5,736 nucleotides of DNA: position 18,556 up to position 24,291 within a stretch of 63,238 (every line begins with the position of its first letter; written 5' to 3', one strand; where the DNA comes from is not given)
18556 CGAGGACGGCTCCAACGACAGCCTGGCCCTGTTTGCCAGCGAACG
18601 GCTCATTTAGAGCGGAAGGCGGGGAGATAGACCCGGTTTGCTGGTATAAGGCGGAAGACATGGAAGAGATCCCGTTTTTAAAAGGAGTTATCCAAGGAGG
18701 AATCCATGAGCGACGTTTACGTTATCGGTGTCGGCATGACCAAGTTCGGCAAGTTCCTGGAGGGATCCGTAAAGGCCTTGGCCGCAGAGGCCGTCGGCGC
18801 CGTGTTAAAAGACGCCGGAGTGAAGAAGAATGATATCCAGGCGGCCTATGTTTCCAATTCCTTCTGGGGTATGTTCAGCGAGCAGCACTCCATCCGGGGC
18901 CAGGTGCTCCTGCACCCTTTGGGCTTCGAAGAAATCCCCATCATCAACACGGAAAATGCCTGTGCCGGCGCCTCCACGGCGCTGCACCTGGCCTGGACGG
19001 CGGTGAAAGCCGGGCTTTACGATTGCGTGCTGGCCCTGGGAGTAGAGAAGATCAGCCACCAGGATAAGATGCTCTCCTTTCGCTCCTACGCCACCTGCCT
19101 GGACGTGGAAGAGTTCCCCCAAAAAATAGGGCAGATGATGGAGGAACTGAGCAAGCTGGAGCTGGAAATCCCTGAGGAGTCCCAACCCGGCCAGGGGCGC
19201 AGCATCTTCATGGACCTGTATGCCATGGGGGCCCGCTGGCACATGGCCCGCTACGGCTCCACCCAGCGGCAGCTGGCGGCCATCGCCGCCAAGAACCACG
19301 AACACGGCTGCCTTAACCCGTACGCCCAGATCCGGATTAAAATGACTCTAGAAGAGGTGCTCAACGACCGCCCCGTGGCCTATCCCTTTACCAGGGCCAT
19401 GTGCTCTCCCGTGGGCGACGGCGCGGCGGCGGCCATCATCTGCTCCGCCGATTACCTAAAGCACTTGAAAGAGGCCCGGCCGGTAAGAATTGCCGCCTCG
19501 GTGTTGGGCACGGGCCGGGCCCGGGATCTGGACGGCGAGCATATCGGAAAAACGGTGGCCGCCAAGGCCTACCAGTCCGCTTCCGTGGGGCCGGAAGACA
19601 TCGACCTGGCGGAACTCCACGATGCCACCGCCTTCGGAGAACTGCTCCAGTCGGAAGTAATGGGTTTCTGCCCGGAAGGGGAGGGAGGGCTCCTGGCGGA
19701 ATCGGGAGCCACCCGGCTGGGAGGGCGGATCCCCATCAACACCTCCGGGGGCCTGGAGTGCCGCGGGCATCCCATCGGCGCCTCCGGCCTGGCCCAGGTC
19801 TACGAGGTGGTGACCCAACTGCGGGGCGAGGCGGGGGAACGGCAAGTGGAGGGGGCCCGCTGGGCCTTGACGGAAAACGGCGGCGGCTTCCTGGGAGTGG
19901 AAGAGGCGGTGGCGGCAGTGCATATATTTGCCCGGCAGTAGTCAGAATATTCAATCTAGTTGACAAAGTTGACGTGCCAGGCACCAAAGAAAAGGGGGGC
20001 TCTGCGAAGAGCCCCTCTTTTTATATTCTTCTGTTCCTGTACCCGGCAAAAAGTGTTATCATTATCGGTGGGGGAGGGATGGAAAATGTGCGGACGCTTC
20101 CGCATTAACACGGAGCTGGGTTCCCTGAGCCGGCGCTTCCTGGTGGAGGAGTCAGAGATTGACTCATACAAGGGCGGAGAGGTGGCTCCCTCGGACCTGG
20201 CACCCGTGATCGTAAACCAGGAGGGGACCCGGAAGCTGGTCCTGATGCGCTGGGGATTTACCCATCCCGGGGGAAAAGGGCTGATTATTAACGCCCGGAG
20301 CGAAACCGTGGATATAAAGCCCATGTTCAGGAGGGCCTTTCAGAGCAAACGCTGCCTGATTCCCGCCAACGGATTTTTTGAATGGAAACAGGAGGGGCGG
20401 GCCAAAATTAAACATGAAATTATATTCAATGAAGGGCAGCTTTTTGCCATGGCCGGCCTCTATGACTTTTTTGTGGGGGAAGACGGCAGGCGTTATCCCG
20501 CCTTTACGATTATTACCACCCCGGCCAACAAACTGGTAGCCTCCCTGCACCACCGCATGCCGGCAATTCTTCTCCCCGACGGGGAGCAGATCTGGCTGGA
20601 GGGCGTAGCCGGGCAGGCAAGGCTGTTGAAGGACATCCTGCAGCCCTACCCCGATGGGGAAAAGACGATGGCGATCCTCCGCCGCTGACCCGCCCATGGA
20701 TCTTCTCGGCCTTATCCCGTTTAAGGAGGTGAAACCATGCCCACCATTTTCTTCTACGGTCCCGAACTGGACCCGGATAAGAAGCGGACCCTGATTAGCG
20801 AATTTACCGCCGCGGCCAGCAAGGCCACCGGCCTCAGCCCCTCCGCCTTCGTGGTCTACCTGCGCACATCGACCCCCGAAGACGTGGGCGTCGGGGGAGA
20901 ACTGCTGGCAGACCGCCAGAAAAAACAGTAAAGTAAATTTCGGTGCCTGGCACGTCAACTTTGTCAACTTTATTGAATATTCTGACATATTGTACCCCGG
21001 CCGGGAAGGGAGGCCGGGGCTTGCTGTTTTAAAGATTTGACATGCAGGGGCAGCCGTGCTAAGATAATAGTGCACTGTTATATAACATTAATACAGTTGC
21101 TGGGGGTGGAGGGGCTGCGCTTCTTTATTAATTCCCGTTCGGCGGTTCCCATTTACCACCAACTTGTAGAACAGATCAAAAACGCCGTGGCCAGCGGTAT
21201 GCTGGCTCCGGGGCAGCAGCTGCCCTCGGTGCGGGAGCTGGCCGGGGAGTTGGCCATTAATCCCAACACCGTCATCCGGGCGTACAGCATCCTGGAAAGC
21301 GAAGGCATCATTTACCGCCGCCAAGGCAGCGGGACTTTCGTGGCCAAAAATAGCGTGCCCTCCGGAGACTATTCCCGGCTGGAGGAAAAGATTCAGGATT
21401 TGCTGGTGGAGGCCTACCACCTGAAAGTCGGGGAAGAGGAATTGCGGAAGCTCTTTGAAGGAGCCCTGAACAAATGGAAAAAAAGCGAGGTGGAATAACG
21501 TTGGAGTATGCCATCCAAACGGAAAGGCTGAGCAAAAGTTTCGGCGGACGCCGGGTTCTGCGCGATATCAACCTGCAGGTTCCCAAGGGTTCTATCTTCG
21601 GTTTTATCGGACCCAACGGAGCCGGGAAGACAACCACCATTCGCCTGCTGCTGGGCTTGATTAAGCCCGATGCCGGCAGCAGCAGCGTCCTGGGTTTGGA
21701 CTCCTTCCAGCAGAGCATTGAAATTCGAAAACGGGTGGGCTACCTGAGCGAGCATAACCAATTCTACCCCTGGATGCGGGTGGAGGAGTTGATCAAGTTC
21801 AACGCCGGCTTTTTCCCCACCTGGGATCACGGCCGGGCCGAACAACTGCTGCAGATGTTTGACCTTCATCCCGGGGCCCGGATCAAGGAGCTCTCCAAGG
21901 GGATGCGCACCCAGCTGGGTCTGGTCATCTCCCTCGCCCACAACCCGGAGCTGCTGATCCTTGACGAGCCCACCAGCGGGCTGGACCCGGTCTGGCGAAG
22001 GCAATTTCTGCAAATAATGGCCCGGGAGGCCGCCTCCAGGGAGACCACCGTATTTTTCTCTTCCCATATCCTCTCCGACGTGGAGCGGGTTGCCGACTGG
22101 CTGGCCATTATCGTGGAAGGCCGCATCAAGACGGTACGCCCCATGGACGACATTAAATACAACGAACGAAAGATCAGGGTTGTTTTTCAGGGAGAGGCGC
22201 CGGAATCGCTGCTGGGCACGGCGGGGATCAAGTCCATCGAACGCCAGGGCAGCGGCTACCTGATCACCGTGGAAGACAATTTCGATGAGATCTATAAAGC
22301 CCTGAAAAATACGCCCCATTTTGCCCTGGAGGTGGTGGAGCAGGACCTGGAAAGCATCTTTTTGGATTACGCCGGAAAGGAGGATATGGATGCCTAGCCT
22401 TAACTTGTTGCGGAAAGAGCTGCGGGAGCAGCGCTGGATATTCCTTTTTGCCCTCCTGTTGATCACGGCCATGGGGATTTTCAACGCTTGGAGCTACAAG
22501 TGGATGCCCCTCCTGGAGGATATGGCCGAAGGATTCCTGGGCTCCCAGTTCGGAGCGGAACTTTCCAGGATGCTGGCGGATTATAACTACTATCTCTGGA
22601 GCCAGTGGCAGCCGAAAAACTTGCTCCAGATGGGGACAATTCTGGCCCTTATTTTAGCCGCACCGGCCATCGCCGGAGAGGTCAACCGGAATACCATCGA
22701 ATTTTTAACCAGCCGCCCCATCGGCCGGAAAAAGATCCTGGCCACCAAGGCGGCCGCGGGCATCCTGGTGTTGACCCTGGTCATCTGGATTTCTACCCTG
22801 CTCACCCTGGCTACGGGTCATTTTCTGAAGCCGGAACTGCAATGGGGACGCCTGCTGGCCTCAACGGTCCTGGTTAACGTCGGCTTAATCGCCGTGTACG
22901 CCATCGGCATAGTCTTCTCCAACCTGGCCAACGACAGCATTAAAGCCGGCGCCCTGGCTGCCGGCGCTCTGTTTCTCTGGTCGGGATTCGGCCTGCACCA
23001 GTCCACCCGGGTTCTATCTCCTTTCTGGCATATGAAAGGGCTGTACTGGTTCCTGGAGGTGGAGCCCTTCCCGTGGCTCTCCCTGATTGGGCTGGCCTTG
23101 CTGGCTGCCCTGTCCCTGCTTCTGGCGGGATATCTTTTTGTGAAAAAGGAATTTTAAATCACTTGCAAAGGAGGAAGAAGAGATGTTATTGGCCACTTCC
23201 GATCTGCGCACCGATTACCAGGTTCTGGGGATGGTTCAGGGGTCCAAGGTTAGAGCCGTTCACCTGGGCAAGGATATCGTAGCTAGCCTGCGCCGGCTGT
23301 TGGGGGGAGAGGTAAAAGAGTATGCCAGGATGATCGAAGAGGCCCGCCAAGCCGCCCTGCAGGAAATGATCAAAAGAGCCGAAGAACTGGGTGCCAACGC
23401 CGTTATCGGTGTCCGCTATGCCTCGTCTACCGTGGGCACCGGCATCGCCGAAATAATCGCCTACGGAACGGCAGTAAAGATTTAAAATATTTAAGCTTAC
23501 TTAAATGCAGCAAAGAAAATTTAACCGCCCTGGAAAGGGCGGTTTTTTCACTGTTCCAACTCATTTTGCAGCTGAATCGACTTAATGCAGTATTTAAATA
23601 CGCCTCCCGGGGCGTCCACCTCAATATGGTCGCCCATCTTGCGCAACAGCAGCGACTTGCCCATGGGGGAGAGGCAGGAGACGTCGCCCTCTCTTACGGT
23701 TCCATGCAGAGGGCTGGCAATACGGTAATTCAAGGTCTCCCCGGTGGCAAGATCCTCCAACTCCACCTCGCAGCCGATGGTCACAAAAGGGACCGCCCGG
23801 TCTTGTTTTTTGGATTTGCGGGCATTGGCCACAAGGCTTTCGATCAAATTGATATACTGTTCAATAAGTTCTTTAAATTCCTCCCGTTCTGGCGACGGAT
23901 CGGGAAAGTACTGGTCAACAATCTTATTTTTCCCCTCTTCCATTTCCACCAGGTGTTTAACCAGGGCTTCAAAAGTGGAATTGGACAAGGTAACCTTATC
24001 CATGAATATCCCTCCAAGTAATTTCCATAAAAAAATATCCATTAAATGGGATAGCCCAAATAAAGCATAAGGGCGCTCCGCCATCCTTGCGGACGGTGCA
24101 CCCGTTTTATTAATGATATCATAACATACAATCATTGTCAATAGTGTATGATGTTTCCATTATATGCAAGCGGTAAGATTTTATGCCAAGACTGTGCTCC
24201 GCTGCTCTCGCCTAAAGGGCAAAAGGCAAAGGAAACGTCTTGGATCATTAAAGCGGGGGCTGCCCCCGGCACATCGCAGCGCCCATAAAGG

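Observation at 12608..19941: TetR-linked acyl-CoA cluster with two tandem DUF2148 Fe-S paralogs and an SCP2 carrier but no hydratase or dehydrogenase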

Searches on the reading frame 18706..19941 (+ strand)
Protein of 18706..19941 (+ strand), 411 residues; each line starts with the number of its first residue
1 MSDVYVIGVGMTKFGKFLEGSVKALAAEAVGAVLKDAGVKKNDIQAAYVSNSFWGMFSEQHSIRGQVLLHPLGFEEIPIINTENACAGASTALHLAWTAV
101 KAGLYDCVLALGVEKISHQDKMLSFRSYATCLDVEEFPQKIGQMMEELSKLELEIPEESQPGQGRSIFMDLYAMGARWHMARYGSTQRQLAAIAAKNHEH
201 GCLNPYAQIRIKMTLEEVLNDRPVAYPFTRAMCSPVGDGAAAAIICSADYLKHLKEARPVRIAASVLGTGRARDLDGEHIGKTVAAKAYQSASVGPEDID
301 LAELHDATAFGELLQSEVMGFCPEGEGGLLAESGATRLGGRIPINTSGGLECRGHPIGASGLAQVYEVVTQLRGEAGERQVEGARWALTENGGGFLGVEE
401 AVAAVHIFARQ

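Call 3: search_protein_families(library=pfam, proteins=[window:18706-19941:+], max_evalue=0.01)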
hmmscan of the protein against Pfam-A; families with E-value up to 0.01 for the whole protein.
window:18706-19941:+ (411 aa): 6 families
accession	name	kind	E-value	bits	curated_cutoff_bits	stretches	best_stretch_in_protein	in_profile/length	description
PF22691.2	Thiolase_C_1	-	2.1e-38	131.7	28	1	282-397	21-135/144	Thiolase C-terminal domain-like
PF00108.29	Thiolase_N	-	4.4e-21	75.9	26.4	1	4-208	1-191/260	Thiolase, N-terminal domain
PF02803.24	Thiolase_C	-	1.4e-08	34.9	27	1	285-380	28-105/123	Thiolase, C-terminal domain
PF08545.16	ACP_syn_III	-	5.1e-07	29.9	24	1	83-118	4-39/80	3-Oxoacyl-[acyl-carrier-protein (ACP)] synthase III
PF00109.32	ketoacyl-synt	-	9.7e-05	22.5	20.8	1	82-128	170-216/252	Beta-ketoacyl synthase, N-terminal domain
PF02801.28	Ketoacyl-synt_C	-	0.0026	18.2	20.8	0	282-306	28-52/119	Beta-ketoacyl synthase, C-terminal domain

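Call 4: search_protein_families(library=ncbifam, proteins=[window:18706-19941:+], max_evalue=0.01)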
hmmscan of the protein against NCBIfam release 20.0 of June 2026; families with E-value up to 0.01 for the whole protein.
window:18706-19941:+ (411 aa): 47 families (the best 25 are shown)
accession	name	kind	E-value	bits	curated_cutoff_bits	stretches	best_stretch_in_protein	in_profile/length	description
NF004720.0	PRK06064.1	subfamily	5.6e-98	328.2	420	2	168-410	143-387/389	thiolase domain-containing protein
NF006102.0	PRK08256.1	subfamily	2.4e-94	316.6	436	1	2-393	3-380/394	lipid-transfer protein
NF053570.1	AcCoTHIOL_METTL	equivalog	1e-87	294.5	600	2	166-410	139-383/385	acetyl-CoA acetyltransferase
NF004810.0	PRK06157.1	equivalog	5.2e-73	246.5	403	1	3-410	8-397/400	acetyl-CoA acetyltransferase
NF009228.0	PRK12578.1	subfamily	2.5e-70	237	485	2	167-394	142-375/387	thiolase domain-containing protein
NF053628.1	BnzsclthlBbsBGT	equivalog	4.5e-69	233.1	750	2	168-409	139-386/389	benzoylsuccinyl-CoA thiolase subunit BbsB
NF005704.0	PRK07516.1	subfamily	1.5e-67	228.3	412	1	2-395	2-376/389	thiolase domain-containing protein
NF004715.0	PRK06059.1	equivalog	9e-63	212.6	424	2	172-395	147-389/399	lipid-transfer protein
NF004811.0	PRK06158.1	subfamily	1.7e-50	172.1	421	1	5-400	11-374/384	acetyl-CoA acetyltransferase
NF006180.0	PRK08313.1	subfamily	5.2e-50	170.4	514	1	3-394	5-372/389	thiolase domain-containing protein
NF004982.0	PRK06365.1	equivalog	1.4e-49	169.3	695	3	280-376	294-392/430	thiolase domain-containing protein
NF004936.0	PRK06289.1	equivalog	1.3e-46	159.2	375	2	166-395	147-392/405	acetyl-CoA acetyltransferase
NF006010.0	PRK08142.1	subfamily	2.1e-44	151.9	462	1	5-405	8-383/388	thiolase domain-containing protein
NF004721.0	PRK06065.1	equivalog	6.7e-40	137.1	455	2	170-382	151-368/393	thiolase domain-containing protein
NF005892.0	PRK07855.1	subfamily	1.8e-37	129.2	469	1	6-391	10-376/390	lipid-transfer protein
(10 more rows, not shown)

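Call 37: search_solved_structures(query=window:18706-19941:+, max_evalue=1e-10, show_alignments=3)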
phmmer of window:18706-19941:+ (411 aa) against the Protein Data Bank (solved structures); distinct sequences matched with E-value up to 1e-10: 19.
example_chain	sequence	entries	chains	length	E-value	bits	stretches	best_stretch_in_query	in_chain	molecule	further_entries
6hsj_A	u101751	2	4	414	1e-64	222.3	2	171-393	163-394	SCP2-thiolase (type-1)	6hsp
6hrv_A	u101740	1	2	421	1.1e-64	222.2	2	171-393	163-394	SCP2-thiolase (type-1)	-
7pxp_C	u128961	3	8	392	7.9e-63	216.1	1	167-409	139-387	Benzoylsuccinyl-CoA thiolase subunit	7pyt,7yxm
6esq_A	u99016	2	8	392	2.3e-60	208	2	167-382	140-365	acetoacetyl-CoA thiolase | Acetyl-CoA acetyltransferase thiolase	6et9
7yvy_A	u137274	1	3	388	2.8e-54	188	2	167-395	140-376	Acetyl-CoA acetyltransferase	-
4yzo_A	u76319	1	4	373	1.9e-49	172.1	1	171-395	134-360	Putative acyl-CoA acyltransferase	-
4bia_A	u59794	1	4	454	3.9e-34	121.7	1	186-384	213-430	3-KETOACYL-COA THIOLASE, PUTATIVE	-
4bi9_A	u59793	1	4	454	1.3e-33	120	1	186-384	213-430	3-KETOACYL-COA THIOLASE, PUTATIVE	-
4u4e_A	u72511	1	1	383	3e-33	118.7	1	169-397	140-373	Thiolase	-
3zbg_A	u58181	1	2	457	9.7e-27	97.3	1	172-383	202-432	3-KETOACYL-COA THIOLASE-LIKE PROTEIN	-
5ab4_A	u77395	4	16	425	2.7e-26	95.8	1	172-398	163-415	SCP2-THIOLASE LIKE PROTEIN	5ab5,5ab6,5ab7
3zbk_A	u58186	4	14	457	1.6e-25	93.3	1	172-383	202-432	3-KETOACYL-COA THIOLASE-LIKE PROTEIN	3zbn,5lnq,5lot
3zbl_A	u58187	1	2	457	2e-25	93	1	172-383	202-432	3-KETOACYL-COA THIOLASE-LIKE PROTEIN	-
9skh_I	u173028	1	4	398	2.1e-25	92.9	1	285-398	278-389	2,4-diacetylphloroglucinol biosynthesis protein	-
5m3k_C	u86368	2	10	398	1.1e-24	90.6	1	285-397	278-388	2,4-diacetylphloroglucinol biosynthesis protein PhlC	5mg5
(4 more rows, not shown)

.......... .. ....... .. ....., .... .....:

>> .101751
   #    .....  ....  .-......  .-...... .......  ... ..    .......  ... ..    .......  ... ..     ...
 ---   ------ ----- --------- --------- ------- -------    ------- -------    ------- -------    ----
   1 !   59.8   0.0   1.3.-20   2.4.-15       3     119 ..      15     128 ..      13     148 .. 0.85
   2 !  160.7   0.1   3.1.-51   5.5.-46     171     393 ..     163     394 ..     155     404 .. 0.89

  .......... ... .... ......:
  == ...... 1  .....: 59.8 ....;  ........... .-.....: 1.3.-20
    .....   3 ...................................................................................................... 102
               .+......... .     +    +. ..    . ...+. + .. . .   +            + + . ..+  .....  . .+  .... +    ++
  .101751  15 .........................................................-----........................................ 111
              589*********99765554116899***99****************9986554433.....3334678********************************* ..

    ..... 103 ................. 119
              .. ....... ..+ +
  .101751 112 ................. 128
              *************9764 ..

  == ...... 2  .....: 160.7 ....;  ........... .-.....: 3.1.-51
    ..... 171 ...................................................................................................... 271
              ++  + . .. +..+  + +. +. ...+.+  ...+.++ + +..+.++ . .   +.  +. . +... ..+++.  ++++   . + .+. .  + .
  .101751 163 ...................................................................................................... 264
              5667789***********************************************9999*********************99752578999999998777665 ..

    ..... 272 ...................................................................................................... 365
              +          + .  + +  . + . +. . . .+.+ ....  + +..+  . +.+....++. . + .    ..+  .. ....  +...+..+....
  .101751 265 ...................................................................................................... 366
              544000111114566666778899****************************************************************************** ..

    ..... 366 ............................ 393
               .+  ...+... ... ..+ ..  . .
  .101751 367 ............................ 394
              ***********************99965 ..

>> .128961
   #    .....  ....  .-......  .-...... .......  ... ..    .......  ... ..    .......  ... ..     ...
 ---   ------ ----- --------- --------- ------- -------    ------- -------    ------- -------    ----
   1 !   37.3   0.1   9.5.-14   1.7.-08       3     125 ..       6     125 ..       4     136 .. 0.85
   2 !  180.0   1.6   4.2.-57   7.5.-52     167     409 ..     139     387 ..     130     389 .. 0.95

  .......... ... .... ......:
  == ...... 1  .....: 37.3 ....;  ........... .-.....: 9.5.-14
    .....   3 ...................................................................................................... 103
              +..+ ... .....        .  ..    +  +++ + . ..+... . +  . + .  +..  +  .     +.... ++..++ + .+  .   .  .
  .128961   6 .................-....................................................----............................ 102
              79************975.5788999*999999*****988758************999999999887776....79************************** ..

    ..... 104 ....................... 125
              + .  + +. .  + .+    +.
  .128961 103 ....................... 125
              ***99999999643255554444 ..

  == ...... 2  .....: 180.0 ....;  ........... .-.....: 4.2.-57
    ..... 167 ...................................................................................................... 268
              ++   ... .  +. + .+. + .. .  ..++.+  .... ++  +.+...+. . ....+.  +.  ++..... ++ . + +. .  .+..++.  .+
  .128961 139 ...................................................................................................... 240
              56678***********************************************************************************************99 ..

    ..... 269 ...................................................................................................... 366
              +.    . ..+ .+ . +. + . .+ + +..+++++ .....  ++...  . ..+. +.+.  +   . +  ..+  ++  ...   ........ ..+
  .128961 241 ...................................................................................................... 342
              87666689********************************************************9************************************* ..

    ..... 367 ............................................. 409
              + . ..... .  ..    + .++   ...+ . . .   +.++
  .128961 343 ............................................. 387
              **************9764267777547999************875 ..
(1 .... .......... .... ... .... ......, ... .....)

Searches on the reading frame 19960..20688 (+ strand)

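Call 3: search_protein_families(library=pfam, proteins=[window:19960-20688:+], max_evalue=0.01)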
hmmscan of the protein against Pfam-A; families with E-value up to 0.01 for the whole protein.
window:19960-20688:+ (242 aa): 1 family
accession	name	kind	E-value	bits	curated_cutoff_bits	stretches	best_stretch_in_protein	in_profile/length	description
PF02586.19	SRAP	-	1.4e-50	172.2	27.1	1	43-234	1-201/214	SOS response associated peptidase (SRAP)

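Call 4: search_protein_families(library=ncbifam, proteins=[window:19960-20688:+], max_evalue=0.01)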
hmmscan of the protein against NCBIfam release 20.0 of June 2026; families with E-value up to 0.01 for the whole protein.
window:19960-20688:+ (242 aa): 1 family
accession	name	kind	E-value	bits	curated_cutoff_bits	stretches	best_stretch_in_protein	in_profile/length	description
NF007413.0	PRK09951.1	subfamily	6e-16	58.5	349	1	72-215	30-178/222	hypothetical protein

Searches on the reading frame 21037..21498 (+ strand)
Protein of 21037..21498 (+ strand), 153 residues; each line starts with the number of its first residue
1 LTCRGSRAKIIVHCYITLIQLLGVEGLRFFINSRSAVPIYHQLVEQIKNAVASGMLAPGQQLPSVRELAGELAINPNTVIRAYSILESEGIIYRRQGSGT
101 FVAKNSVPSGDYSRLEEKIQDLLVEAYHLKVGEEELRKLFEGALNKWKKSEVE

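Call 66: search_protein_families(library=pfam, proteins=[window:21037-21498:+], max_evalue=0.00001)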
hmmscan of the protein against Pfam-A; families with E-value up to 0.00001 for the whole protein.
window:21037-21498:+ (153 aa): 1 family
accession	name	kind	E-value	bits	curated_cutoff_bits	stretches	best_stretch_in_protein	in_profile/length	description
PF00392.27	GntR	-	5.1e-19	68.1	27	1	40-102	2-64/64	Bacterial regulatory proteins, gntR family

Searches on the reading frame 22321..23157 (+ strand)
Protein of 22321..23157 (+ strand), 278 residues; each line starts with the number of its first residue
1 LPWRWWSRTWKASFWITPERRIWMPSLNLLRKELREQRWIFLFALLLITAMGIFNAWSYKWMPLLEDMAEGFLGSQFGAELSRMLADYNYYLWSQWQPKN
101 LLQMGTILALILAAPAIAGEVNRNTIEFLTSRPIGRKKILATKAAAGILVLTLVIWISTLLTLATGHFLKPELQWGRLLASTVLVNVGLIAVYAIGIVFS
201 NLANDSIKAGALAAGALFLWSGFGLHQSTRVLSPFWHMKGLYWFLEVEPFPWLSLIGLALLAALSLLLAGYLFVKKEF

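Call 66: search_protein_families(library=pfam, proteins=[window:22321-23157:+], max_evalue=0.00001)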
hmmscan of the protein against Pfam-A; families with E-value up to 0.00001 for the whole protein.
window:22321-23157:+ (278 aa): 2 families
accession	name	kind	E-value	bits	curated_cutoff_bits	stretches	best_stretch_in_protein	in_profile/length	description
PF12679.13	ABC2_membrane_2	-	2.2e-18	66.9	27.2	1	39-223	18-198/283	ABC-2 family transporter protein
PF12730.13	ABC2_membrane_4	-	4.8e-06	27.1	27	1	83-204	39-163/179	ABC-2 family transporter protein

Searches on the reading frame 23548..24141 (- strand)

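Call 66: search_protein_families(library=pfam, proteins=[window:23548-24141:-], max_evalue=0.00001)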
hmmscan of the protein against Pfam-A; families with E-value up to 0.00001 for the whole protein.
window:23548-24141:- (197 aa): 1 family
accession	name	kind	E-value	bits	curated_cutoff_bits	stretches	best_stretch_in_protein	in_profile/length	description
PF01272.25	GreA_GreB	-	2.4e-17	63.1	26.9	1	119-190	5-76/77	Transcription elongation factor, GreA/GreB, C-term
